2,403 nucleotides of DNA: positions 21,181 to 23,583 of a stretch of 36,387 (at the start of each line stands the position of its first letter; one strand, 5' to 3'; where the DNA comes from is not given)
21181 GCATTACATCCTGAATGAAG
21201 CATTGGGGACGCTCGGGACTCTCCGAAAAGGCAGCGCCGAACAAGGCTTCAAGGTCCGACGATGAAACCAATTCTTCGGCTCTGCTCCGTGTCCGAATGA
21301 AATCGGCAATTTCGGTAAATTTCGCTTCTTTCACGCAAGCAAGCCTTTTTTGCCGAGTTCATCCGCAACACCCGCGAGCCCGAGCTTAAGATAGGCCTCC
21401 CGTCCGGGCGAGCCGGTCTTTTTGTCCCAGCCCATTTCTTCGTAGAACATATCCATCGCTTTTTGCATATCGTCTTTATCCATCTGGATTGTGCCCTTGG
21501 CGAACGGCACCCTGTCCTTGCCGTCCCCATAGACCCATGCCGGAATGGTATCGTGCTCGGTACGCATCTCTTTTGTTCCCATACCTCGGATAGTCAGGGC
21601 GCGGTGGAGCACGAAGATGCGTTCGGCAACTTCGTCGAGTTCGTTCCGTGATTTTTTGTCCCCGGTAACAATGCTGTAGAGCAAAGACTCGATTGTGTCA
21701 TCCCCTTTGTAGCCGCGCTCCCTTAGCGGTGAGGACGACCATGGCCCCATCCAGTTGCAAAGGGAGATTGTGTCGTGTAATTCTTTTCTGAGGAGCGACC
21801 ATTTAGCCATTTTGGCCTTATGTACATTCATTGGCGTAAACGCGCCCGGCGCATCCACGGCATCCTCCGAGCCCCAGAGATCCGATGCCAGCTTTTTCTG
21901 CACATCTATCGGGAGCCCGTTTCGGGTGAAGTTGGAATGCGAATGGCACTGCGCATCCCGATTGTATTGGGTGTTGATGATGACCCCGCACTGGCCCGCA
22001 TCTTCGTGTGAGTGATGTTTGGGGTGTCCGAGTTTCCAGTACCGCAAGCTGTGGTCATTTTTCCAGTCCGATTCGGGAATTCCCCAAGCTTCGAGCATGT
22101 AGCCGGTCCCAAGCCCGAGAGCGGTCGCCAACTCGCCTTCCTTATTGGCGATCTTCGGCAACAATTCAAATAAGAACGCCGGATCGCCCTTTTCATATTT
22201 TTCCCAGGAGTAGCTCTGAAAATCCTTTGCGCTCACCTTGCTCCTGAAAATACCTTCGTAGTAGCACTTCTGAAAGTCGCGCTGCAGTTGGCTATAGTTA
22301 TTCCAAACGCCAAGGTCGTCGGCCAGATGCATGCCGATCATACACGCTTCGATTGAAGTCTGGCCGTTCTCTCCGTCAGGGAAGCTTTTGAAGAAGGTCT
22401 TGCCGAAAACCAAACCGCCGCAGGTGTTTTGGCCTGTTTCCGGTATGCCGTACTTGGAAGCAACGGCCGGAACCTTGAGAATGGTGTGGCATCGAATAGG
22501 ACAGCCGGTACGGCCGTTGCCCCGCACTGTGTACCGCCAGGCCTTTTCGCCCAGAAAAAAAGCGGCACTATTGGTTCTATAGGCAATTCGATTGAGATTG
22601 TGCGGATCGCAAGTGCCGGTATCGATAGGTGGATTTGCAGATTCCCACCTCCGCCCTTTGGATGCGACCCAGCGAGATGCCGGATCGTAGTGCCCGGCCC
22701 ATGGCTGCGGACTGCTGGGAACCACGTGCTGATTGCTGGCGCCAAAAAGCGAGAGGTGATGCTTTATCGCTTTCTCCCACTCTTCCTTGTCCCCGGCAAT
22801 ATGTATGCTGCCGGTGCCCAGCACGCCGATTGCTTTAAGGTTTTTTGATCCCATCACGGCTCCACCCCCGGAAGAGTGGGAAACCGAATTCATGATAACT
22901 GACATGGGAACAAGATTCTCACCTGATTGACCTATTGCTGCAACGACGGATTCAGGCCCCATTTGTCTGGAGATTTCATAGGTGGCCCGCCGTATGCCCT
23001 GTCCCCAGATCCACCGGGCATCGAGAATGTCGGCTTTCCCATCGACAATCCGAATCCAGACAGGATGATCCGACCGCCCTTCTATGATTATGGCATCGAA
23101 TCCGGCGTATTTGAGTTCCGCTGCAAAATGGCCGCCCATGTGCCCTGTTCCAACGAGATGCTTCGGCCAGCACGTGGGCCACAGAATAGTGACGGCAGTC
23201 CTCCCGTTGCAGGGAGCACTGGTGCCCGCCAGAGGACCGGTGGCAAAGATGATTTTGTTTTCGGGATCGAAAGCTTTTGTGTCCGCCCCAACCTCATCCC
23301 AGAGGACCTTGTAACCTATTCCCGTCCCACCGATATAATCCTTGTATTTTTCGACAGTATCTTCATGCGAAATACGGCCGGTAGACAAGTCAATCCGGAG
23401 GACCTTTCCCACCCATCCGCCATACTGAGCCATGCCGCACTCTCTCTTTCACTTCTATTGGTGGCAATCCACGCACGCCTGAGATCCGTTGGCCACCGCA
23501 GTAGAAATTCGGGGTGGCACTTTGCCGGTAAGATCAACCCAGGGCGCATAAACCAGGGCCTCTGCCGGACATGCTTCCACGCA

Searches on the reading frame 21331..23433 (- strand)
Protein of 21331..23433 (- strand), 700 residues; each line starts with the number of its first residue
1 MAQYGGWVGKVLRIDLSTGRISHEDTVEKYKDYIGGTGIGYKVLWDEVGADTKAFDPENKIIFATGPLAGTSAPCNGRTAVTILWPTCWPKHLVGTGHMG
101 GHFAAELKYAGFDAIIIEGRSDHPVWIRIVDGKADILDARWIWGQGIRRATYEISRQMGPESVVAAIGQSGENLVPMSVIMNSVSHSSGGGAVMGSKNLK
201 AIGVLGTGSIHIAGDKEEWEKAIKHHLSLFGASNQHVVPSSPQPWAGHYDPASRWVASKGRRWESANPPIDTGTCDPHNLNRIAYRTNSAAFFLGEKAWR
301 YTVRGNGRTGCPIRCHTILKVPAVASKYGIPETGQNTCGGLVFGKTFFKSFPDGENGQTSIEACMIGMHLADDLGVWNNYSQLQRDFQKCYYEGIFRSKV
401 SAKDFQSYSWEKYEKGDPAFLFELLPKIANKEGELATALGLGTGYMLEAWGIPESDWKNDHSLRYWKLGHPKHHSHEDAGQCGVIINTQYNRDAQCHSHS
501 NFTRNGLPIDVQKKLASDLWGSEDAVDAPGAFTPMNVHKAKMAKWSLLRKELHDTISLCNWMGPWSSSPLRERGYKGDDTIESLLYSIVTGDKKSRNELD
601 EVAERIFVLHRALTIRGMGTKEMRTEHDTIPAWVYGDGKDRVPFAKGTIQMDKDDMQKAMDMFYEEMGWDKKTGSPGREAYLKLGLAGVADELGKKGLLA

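Call 98: search_protein_families(library=pfam, proteins=[window:21331-23433:-], max_evalue=0.00001)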
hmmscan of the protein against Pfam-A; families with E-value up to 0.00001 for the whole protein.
window:21331-23433:- (700 aa): 2 families
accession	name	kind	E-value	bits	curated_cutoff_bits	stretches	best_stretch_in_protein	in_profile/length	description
PF02730.20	AFOR_N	-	1.2e-61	208.3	29.8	1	9-206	1-198/199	Aldehyde ferredoxin oxidoreductase, N-terminal domain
PF01314.23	AFOR_C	-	1.4e-42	146.6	27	1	271-686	34-385/385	Aldehyde ferredoxin oxidoreductase, domains 2 & 3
